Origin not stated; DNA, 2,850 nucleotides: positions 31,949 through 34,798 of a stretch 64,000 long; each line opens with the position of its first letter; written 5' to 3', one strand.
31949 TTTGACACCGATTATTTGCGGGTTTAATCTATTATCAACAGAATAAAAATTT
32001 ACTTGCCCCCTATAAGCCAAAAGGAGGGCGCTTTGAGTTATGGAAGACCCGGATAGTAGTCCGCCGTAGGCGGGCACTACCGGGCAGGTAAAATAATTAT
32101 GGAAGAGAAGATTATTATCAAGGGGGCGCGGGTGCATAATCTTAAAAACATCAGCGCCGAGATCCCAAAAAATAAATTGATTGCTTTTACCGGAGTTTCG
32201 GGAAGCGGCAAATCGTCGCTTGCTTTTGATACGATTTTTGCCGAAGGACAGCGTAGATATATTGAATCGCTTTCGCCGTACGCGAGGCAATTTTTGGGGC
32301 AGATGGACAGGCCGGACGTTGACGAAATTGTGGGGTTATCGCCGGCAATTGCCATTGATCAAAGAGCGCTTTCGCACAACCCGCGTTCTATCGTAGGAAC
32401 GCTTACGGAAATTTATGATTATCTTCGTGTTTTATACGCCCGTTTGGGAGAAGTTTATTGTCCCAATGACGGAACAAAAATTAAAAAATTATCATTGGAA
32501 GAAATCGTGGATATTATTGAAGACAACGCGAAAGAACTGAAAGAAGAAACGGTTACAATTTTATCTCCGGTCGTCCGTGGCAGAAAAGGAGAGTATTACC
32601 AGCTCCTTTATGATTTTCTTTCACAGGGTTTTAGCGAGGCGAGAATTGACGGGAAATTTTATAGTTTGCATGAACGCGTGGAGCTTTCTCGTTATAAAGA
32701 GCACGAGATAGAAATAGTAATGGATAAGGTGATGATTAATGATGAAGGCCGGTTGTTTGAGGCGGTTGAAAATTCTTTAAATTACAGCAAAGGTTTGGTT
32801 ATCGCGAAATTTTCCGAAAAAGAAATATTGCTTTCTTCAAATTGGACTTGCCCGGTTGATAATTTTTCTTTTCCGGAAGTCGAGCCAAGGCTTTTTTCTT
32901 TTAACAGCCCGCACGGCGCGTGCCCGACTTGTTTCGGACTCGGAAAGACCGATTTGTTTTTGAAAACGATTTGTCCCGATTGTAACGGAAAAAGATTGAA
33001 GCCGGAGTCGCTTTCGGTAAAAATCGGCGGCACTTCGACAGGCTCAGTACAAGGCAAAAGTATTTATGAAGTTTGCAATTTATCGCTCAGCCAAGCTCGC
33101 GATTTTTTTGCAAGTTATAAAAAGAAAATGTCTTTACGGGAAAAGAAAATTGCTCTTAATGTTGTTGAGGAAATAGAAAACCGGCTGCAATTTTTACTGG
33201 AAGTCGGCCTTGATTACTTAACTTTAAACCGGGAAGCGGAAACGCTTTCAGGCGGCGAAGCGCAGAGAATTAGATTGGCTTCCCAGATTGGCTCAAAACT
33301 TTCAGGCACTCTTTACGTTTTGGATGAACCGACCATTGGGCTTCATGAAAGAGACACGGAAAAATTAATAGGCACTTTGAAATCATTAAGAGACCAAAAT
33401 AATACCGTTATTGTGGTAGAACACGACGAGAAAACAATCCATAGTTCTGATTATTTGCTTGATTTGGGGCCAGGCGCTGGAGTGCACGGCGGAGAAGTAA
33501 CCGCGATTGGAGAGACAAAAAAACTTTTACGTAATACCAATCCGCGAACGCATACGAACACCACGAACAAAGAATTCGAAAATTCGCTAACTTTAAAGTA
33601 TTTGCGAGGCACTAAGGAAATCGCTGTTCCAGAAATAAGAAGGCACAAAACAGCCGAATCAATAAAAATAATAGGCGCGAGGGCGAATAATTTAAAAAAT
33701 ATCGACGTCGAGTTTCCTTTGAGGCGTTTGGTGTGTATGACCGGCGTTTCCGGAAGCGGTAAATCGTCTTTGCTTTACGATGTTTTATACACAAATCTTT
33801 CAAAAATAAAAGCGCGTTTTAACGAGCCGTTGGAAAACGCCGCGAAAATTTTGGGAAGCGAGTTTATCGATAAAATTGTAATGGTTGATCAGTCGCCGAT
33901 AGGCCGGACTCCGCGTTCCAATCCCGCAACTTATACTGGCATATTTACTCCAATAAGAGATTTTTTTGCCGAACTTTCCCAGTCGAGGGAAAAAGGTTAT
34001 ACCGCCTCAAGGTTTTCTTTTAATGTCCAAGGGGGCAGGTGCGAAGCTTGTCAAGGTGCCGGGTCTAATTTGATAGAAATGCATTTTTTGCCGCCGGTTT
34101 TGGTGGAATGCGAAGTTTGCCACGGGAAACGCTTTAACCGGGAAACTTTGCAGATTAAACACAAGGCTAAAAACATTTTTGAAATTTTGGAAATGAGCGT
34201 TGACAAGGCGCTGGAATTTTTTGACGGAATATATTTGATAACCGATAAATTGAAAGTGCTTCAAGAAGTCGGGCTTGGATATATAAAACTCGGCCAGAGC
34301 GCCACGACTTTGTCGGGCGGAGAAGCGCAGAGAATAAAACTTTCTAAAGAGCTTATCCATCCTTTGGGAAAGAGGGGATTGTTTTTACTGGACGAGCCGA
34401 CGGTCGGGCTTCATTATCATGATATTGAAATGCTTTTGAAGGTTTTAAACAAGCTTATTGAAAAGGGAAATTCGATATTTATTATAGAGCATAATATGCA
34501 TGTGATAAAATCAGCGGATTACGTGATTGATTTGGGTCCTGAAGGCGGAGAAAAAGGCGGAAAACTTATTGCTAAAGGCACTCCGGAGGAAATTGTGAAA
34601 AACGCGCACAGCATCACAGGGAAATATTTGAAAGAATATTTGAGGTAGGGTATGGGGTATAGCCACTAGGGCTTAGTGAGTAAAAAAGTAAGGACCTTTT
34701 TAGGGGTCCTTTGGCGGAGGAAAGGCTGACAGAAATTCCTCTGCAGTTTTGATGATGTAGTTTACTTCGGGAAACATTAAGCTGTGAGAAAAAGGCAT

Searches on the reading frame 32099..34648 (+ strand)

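Call 96: search_protein_families(library=pfam, proteins=[window:32099-34648:+], max_evalue=0.0001)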
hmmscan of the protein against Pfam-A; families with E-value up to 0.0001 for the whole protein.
window:32099-34648:+ (849 aa): 8 families
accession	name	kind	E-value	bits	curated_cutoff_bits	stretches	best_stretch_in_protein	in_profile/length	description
PF17760.6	UvrA_inter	-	1.7e-24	86.2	23.3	1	133-238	3-107/109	UvrA interaction domain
PF00005.33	ABC_tran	-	2.2e-19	70.9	25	0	342-412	72-136/137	ABC transporter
PF02463.25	SMC_N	-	1.7e-11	44.4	40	0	130-454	55-209/220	RecF/RecN/SMC N terminal domain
PF13304.12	AAA_21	-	2.5e-09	38.1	27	0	744-799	244-299/304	AAA domain, putative AbiEii toxin, Type IV TA system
PF13555.12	AAA_29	-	5.9e-07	29.6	27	0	536-576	16-56/61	P-loop containing region of AAA domain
PF20703.3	nSTAND1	-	2.9e-06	27.6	27.1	0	11-42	19-50/379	Novel STAND NTPase 1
PF03193.22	RsgA_GTPase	-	8.3e-05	22.9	30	0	11-42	93-123/174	RsgA GTPase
PF00684.25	DnaJ_CXXCXGXG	-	9.4e-05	23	32.7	0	647-677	17-50/65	DnaJ central domain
